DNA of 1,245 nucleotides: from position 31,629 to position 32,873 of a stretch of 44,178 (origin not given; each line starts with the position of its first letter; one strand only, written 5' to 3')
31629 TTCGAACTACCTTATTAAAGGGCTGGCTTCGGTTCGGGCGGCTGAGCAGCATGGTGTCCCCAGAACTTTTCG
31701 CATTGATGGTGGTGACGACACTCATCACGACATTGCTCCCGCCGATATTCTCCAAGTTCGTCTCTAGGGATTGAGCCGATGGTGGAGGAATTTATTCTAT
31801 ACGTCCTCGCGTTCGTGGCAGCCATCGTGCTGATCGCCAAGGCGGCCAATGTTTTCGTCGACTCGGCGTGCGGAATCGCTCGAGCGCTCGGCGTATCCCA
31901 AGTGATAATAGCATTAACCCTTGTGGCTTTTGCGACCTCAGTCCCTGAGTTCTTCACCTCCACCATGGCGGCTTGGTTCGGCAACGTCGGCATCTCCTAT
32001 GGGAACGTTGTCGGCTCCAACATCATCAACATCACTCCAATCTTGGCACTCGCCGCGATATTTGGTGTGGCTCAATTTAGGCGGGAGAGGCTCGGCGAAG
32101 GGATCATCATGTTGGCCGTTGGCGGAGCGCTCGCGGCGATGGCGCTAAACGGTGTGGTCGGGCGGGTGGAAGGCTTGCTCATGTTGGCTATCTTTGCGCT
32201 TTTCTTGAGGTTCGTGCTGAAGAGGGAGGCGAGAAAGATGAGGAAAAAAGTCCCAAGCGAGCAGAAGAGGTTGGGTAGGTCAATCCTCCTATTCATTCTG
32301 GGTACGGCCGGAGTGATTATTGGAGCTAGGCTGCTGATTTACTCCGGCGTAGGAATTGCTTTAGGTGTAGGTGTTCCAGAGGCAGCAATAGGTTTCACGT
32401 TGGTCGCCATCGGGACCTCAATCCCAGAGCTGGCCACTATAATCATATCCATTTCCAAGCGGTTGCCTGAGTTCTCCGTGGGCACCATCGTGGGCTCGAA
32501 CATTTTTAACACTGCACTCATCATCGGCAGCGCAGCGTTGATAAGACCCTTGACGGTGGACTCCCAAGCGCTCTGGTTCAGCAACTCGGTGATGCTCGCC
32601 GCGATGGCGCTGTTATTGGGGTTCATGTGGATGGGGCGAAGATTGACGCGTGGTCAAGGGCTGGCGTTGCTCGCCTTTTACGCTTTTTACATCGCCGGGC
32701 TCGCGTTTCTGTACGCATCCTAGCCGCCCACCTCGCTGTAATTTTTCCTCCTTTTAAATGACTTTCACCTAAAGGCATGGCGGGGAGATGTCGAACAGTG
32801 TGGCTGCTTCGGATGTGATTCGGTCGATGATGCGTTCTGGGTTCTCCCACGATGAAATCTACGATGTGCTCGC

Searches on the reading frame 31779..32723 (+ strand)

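Call 27: search_protein_families(library=pfam, max_evalue=0.00001, proteins=[window:31779-32723:+])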
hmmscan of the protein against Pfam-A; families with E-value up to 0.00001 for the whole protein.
window:31779-32723:+ (314 aa): 1 family
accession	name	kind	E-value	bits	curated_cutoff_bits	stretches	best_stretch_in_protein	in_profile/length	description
PF01699.29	Na_Ca_ex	-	1.7e-54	184.3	24.9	2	168-306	2-147/151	Sodium/calcium exchanger protein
